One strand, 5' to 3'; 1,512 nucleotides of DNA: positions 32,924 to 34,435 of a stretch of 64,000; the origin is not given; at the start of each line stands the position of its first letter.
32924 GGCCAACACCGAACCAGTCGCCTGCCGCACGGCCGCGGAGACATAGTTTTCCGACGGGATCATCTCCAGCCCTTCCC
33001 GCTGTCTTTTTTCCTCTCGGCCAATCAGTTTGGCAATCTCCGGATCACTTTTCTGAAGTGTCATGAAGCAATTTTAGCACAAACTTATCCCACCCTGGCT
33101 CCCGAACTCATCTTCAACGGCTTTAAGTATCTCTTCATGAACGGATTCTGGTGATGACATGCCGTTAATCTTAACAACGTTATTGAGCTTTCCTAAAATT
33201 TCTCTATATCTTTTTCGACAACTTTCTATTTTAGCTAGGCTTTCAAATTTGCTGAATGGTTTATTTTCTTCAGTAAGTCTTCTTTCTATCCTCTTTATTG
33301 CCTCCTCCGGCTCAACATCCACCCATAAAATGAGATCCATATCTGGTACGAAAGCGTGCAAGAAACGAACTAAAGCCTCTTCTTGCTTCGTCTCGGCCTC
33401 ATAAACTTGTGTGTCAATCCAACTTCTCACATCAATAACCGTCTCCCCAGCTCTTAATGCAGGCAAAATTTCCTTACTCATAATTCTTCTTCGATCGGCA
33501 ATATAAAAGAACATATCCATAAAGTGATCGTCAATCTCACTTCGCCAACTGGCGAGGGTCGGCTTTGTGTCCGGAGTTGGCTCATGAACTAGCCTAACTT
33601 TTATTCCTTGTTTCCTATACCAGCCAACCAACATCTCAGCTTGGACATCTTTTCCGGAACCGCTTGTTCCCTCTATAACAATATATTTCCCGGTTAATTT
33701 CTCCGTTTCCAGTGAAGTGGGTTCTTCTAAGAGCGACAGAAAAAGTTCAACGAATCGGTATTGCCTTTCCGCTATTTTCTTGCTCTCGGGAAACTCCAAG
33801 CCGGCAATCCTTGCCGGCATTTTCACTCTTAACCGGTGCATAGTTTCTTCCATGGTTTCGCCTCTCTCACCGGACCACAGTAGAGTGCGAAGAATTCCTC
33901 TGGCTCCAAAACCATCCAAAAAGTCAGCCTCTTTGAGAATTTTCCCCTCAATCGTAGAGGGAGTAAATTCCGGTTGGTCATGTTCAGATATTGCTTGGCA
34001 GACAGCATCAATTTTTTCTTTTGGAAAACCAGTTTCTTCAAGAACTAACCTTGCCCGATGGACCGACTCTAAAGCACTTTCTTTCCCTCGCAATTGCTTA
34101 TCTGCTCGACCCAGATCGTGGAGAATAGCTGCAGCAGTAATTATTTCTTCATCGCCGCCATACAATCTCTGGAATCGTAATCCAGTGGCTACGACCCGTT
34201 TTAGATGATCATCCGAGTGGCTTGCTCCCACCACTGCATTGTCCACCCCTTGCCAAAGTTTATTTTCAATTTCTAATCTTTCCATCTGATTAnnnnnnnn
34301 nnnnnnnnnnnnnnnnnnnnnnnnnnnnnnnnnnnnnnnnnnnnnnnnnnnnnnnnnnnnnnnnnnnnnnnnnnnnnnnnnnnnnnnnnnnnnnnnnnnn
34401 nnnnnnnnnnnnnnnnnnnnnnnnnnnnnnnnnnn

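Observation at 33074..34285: HD phosphohydrolase domain fused to thymidylate kinase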

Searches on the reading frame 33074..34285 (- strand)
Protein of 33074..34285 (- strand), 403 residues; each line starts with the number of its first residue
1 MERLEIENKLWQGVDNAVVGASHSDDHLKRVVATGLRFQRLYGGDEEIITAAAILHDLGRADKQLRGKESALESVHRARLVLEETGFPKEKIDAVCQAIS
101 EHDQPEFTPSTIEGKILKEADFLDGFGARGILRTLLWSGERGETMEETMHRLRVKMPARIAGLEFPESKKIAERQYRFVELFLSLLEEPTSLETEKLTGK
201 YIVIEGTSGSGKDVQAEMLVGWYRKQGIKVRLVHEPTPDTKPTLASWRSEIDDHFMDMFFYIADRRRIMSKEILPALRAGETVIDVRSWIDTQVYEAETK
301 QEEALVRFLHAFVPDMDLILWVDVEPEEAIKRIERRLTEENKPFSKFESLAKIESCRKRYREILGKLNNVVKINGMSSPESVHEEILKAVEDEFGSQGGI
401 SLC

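Call 3: search_protein_families(library=pfam, proteins=[window:33074-34285:-], max_evalue=0.1)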
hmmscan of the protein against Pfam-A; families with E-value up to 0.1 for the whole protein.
window:33074-34285:- (403 aa): 7 families
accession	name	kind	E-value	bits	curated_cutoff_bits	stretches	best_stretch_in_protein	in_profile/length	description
PF02223.23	Thymidylate_kin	-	1.6e-22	80.5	27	1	204-386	1-185/185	Thymidylate kinase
PF01966.28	HD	-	5.8e-10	39.9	22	1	26-124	3-114/116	HD domain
PF20720.3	nSTAND3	-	0.00098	19.3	27.2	1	200-236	18-54/155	Novel STAND NTPase 3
PF13238.12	AAA_18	-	0.0022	18.9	29.4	1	202-348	1-123/128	AAA domain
PF01712.25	dNK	-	0.0031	17.7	27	1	300-390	111-198/203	Deoxynucleoside kinase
PF23862.1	CdsD_C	-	0.077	13.5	27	0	112-127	20-35/56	CdsD C-terminal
PF01202.28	SKI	-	0.095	13.3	22.1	0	317-390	86-158/159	Shikimate kinase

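Call 4: search_protein_families(library=ncbifam, proteins=[window:33074-34285:-], max_evalue=0.1)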
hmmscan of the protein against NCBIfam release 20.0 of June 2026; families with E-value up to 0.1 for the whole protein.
window:33074-34285:- (403 aa): 17 families
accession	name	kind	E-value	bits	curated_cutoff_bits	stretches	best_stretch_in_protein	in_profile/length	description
TIGR00041.1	DTMP_kinase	equivalog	9.1e-24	84.2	83.25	1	199-386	4-196/196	dTMP kinase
NF007515.0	PRK10119.1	equivalog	7.5e-14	51.8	286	1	21-145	23-151/231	phosphohydrolase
TIGR00277.1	HDIG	domain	4.4e-05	23.3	27.6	1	26-97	7-80/84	HDIG domain-containing metalloprotein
NF001381.0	PRK00279.1-3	equivalog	0.00039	20.2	187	1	298-391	89-186/188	adenylate kinase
NF005250.0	PRK06761.1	equivalog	0.00093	18.3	270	1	200-239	4-43/282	hypothetical protein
NF011105.0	PRK14532.1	equivalog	0.0027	17.2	162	1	300-392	91-187/189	adenylate kinase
TIGR03401.1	cyanamide_fam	subfamily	0.003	17.1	109.85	1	45-128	81-168/228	HD domain protein, cyanamide hydratase family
NF007813.0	PRK10522.1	equivalog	0.012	14.2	604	1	189-261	341-409/547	multidrug ABC transporter permease/ATP-binding protein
NF011100.0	PRK14527.1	equivalog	0.018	14.7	154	0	299-390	95-190/191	adenylate kinase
NF009343.0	PRK12703.1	equivalog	0.021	13.7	434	1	26-64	190-228/339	tRNA (cytidine(56)-2'-O)-methyltransferase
TIGR00295.1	TIGR00295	hypoth_equivalog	0.024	14.4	172.35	0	41-94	36-83/164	TIGR00295 family protein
NF010340.0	PRK13768.1-2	equivalog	0.025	14.3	293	1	200-233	4-37/265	GTPase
NF001380.0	PRK00279.1-2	equivalog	0.025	14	251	0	298-339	89-130/216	adenylate kinase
NF011103.0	PRK14530.1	equivalog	0.046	13.3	294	0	309-339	100-130/215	adenylate kinase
TIGR01596.1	cas3_HD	equivalog_domain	0.048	13.7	43.45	0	26-61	3-45/178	CRISPR-associated endonuclease Cas3''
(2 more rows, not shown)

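Call 5: find_homologous_proteins(query=window:33074-34285:-)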
Query window:33074-34285:- (403 aa): 111 proteins with E <= 0.001 among 7894 candidates.
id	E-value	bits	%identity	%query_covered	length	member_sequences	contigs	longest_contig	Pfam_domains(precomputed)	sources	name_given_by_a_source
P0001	1.6e-264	895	100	100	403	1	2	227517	PF01966.29,PF02223.24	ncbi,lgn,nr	ncbi:MAG: dTMP kinase [Patescibacteria group bacterium]|nr:dTMP kinase [Patescibacteria group bacter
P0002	4.2e-166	571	66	97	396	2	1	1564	PF01966.29,PF02223.24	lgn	-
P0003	4.6e-163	561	64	97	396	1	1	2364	PF01966.29,PF02223.24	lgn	-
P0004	8.5e-158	544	61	100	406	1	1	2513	PF01966.29,PF02223.24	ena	-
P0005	8.8e-155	534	61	97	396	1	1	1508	PF01966.29,PF02223.24,PF13238.13,PF01712.26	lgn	-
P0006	1.6e-154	533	61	97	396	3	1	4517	PF01966.29,PF02223.24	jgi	-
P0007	2.5e-135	470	58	94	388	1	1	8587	PF01966.29,PF02223.24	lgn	-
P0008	6.2e-135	468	57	97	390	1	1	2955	PF01966.29,PF02223.24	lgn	-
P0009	3.3e-134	466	56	97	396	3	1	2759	PF01966.29,PF02223.24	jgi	jgi:uncharacterized protein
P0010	7.9e-132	458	56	95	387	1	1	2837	PF03976.21,PF01966.29,PF02223.24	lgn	-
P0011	3.4e-125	436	55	92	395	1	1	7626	PF01966.29,PF02223.24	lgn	-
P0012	1.3e-122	428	50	97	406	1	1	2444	PF01966.29,PF02223.24,PF01712.26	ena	-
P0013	1.6e-121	424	52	98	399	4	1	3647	PF01966.29,PF02223.24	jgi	-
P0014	1.3e-120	421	50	97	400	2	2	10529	PF01966.29,PF02223.24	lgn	-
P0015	1.3e-104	369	48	93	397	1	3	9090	PF01966.29,PF02223.24,PF13238.13,PF01712.26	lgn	-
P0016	7.6e-97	343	48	92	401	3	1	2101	PF01966.29,PF02223.24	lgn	-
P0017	6.0e-92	327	46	92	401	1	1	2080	PF01966.29,PF02223.24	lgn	-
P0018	3.6e-90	321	39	96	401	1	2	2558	PF01966.29,PF02223.24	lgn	-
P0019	1.0e-87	313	40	97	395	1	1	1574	PF01966.29,PF02223.24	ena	-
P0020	7.6e-87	310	38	96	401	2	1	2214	PF01966.29,PF02223.24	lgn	-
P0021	9.1e-87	310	41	96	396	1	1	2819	PF01966.29,PF02223.24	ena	-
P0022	1.0e-86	310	42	92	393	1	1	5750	PF01966.29,PF02223.24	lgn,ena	-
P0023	2.4e-86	308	40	96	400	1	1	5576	PF01966.29,PF02223.24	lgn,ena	-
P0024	2.8e-86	308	41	96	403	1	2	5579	PF01966.29,PF02223.24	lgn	-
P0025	4.3e-86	308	40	95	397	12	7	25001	PF01966.29,PF02223.24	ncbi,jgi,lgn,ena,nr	ncbi:dTMP kinase [Candidatus Roizmanbacteria bacterium RIFCSPHIGHO2_02_FULL_37_15]|nr:MAG: dTMP kina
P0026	9.8e-86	306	42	93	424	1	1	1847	PF01966.29,PF02223.24,PF20720.4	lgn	-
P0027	2.3e-85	305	44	89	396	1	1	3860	PF01966.29,PF02223.24,PF13671.13,PF13207.13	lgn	-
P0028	3.0e-85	305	40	96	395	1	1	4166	PF01966.29,PF02223.24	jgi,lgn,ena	-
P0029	3.5e-85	305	40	97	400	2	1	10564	PF01966.29,PF02223.24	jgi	-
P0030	1.3e-84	303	40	97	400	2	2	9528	PF01966.29,PF02223.24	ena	-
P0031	2.2e-84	302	40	97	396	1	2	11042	PF01966.29,PF02223.24,PF13671.13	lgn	-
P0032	1.6e-83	299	38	96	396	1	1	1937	PF01966.29,PF02223.24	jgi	jgi:dTMP kinase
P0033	3.2e-83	298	40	96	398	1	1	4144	PF01966.29,PF02223.24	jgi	jgi:dTMP kinase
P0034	4.8e-83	298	40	96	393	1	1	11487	PF01966.29,PF02223.24,PF13671.13,PF13238.13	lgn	-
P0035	8.7e-83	297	43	92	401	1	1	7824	PF01966.29,PF02223.24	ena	-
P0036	3.1e-82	295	45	89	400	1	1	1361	PF01966.29,PF02223.24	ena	-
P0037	9.4e-82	293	40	97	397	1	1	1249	PF01966.29,PF02223.24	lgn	-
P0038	4.1e-81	291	45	84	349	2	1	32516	PF02223.24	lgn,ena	-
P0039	8.3e-81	290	38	95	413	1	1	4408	PF01966.29,PF02223.24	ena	-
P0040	1.1e-80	290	40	93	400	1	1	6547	PF01966.29,PF02223.24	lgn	-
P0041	1.2e-80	290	42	94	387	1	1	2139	PF01966.29,PF02223.24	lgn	-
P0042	1.6e-80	289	41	97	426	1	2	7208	PF01966.29,PF02223.24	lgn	-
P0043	2.0e-80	289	39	96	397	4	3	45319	PF01966.29,PF02223.24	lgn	-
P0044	2.9e-80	288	40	96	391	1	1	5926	PF01966.29,PF02223.24,PF01712.26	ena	-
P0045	3.4e-80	288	37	93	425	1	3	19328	PF01966.29,PF02223.24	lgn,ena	-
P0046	7.4e-80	287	39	96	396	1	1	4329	PF01966.29,PF02223.24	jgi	-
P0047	1.2e-79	286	39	96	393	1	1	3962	PF01966.29,PF02223.24,PF01712.26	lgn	-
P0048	1.2e-79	286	41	92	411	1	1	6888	PF01966.29,PF02223.24,PF13671.13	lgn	-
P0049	1.9e-79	286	38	96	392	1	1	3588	PF01966.29,PF02223.24,PF20720.4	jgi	-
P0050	8.5e-79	284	38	93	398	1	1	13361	PF01966.29,PF02223.24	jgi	jgi:dTMP kinase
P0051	2.9e-78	282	41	95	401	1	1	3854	PF01966.29,PF02223.24,PF13521.13,PF20720.4,PF01712.26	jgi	jgi:dTMP kinase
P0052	4.0e-78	281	39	94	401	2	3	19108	PF01966.29,PF02223.24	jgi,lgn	jgi:dTMP kinase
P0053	5.8e-78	281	41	95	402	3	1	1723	PF01966.29,PF02223.24,PF13671.13,PF20720.4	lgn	-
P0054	1.7e-77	279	39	96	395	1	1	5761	PF01966.29,PF02223.24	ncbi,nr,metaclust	ncbi:MAG: dTMP kinase [Ignavibacteria bacterium RBG_16_36_9]|nr:MAG: dTMP kinase [Ignavibacteria bac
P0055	4.9e-77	278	38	96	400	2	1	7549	PF01966.29,PF02223.24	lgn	-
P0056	5.8e-77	278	39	96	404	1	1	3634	PF01966.29,PF02223.24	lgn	-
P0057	5.9e-77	278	38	98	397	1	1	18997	PF01966.29,PF02223.24,PF01712.26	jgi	jgi:dTMP kinase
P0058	6.1e-77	278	40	91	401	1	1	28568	PF01966.29,PF02223.24,PF13671.13,PF13207.13,PF13238.13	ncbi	-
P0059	6.1e-77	277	38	94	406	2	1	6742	PF01966.29,PF02223.24,PF13521.13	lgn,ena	-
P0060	1.1e-76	277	41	90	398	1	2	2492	PF01966.29,PF02223.24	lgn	-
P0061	1.5e-76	276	40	97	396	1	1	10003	PF01966.29,PF02223.24,PF13238.13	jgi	jgi:dTMP kinase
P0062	2.5e-76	275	41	92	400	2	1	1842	PF01966.29,PF02223.24,PF13521.13,PF13671.13,PF20720.4,PF01712.26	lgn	-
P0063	7.3e-76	274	40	92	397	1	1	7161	PF01966.29,PF02223.24,PF13671.13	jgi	jgi:dTMP kinase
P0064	1.2e-75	273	37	95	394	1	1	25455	PF01966.29,PF02223.24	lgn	-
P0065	2.3e-75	272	42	91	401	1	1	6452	PF01966.29,PF02223.24,PF13521.13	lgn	-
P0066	2.6e-75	272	39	96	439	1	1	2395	PF01966.29,PF02223.24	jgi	jgi:dTMP kinase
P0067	7.3e-75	271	41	96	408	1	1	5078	PF01966.29,PF02223.24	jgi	jgi:dTMP kinase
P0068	9.9e-75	270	40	93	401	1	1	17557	PF01966.29,PF02223.24,PF13671.13,PF20720.4,PF01712.26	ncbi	-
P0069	1.1e-74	270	40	91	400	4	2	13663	PF01966.29,PF02223.24,PF13238.13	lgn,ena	-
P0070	3.0e-74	269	40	92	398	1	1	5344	PF01966.29,PF02223.24,PF13521.13,PF13671.13,PF20720.4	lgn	-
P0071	1.1e-73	267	39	94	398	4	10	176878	PF01966.29,PF02223.24,PF13521.13,PF13671.13,PF20720.4,PF01712.26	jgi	-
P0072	1.4e-73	266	38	97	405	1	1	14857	PF01966.29,PF02223.24,PF13521.13,PF01712.26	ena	-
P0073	1.9e-73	266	39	91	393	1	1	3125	PF01966.29,PF02223.24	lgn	-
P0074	2.3e-73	266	40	95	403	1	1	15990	PF01966.29,PF02223.24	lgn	-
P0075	2.5e-73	266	40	96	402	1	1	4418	PF01966.29,PF02223.24,PF13521.13,PF20720.4,PF01712.26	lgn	-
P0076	7.2e-73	264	37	96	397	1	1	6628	PF01966.29,PF02223.24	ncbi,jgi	-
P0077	9.0e-73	264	38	97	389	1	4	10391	PF01966.29,PF02223.24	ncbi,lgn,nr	ncbi:MAG: dTMP kinase [Candidatus Levybacteria bacterium]|nr:dTMP kinase [Candidatus Levybacteria ba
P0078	1.1e-72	263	40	95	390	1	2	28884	PF01966.29,PF02223.24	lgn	-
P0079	1.3e-72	263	38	90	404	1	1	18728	PF01966.29,PF02223.24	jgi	jgi:dTMP kinase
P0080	1.3e-72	263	37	92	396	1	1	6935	PF01966.29,PF02223.24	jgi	jgi:dTMP kinase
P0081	1.9e-71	259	37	88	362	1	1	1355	PF02223.24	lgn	-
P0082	2.3e-71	259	37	97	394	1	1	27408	PF01966.29,PF02223.24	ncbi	-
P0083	1.3e-70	257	40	85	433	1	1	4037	PF02223.24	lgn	-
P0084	1.9e-70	256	39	89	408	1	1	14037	PF01966.29,PF02223.24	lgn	-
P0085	1.0e-69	254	39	96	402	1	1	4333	PF01966.29,PF02223.24,PF01712.26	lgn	-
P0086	1.2e-69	253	37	97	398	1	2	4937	PF01966.29,PF02223.24,PF13521.13,PF13671.13,PF20720.4,PF01712.26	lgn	-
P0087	6.7e-69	251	40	89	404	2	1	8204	PF01966.29,PF02223.24,PF13238.13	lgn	-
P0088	1.9e-68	250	39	91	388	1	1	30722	PF01966.29,PF02223.24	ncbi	-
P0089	1.6e-67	246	37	96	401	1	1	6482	PF01966.29,PF02223.24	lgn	-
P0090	1.8e-67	246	36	92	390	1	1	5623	PF01966.29,PF02223.24,PF01712.26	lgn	-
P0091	4.6e-67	245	37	96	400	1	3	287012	PF01966.29,PF02223.24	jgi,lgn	-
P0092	7.4e-67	244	39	91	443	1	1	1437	PF01966.29,PF02223.24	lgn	-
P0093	1.1e-66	244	38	96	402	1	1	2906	PF01966.29,PF02223.24,PF13521.13,PF13671.13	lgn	-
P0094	4.1e-66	242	38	93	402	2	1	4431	PF01966.29,PF02223.24,PF13521.13,PF01712.26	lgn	-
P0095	7.3e-66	241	37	92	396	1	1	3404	PF01966.29,PF02223.24,PF13521.13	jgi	jgi:dTMP kinase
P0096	9.8e-66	241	36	92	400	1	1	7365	PF01966.29,PF02223.24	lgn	-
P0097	1.8e-65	240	37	92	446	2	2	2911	PF01966.29,PF02223.24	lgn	-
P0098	6.0e-65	238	41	77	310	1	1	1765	PF02223.24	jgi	jgi:dTMP kinase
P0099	3.3e-64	236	38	88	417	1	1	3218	PF01966.29,PF02223.24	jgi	jgi:dTMP kinase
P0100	1.0e-63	234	36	96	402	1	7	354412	PF01966.29,PF02223.24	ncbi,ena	-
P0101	1.2e-63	234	38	86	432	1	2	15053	PF01966.29,PF02223.24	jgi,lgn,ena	-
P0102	2.6e-63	233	36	95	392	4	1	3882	PF01966.29,PF02223.24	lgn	-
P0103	2.5e-62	229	37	92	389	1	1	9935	PF01966.29,PF02223.24,PF13521.13,PF13671.13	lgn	-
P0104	7.6e-62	228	38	93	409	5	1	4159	PF01966.29,PF02223.24,PF13521.13,PF13671.13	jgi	-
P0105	9.0e-61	224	38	85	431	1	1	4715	PF02223.24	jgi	jgi:dTMP kinase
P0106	9.9e-61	224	45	63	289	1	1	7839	PF01966.29,PF02223.24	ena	-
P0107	5.8e-60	222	38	85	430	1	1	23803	PF02223.24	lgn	-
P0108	1.6e-59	220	39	88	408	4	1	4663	PF02223.24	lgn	-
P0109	6.4e-58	215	36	86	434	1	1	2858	PF02223.24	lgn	-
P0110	4.7e-47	179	36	81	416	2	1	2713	PF02223.24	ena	-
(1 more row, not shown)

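Call 6: search_solved_structures(query=window:33074-34285:-, max_evalue=0.01, show_alignments=3)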
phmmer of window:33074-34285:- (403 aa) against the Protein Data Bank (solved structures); distinct sequences matched with E-value up to 0.01: 37.
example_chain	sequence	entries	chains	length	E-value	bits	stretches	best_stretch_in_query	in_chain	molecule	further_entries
3gw7_A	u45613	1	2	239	1.1e-12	51.1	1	20-144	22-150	Uncharacterized protein yedJ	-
2pbr_A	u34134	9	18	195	1.1e-11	47.9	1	202-390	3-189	Thymidylate kinase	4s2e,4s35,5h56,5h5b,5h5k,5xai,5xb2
5xbh_A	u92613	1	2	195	1.2e-11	47.6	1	202-390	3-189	Thymidylate kinase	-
5xb5_A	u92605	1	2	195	5.1e-11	45.6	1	202-390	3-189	Thymidylate kinase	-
3lv8_A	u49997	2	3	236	1.7e-10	43.9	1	192-393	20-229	Thymidylate kinase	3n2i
2pq7_A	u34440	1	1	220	7.9e-10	41.7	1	23-146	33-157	Predicted HD superfamily hydrolase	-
3djb_A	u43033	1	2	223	8.5e-09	38.3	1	22-147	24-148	Hydrolase, HD family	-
3hjn_A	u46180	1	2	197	2.2e-08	36.9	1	201-391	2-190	Thymidylate kinase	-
3b57_A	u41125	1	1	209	3.7e-08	36.2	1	14-144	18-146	Lin1889 protein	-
5dqv_A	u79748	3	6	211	3.8e-08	36.1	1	13-187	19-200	Uncharacterized protein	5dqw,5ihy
5x99_A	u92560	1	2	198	5.9e-08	35.5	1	198-335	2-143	Thymidylate kinase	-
5x8d_B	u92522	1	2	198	6.7e-08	35.4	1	198-335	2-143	Thymidylate kinase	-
9o57_A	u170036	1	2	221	7.8e-08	35.1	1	198-390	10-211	Thymidylate kinase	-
4tmk_A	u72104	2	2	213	8.4e-08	35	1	199-386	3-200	PROTEIN (THYMIDYLATE KINASE)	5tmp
5x7j_A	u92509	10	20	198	2.1e-07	33.7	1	198-335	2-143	Thymidylate kinase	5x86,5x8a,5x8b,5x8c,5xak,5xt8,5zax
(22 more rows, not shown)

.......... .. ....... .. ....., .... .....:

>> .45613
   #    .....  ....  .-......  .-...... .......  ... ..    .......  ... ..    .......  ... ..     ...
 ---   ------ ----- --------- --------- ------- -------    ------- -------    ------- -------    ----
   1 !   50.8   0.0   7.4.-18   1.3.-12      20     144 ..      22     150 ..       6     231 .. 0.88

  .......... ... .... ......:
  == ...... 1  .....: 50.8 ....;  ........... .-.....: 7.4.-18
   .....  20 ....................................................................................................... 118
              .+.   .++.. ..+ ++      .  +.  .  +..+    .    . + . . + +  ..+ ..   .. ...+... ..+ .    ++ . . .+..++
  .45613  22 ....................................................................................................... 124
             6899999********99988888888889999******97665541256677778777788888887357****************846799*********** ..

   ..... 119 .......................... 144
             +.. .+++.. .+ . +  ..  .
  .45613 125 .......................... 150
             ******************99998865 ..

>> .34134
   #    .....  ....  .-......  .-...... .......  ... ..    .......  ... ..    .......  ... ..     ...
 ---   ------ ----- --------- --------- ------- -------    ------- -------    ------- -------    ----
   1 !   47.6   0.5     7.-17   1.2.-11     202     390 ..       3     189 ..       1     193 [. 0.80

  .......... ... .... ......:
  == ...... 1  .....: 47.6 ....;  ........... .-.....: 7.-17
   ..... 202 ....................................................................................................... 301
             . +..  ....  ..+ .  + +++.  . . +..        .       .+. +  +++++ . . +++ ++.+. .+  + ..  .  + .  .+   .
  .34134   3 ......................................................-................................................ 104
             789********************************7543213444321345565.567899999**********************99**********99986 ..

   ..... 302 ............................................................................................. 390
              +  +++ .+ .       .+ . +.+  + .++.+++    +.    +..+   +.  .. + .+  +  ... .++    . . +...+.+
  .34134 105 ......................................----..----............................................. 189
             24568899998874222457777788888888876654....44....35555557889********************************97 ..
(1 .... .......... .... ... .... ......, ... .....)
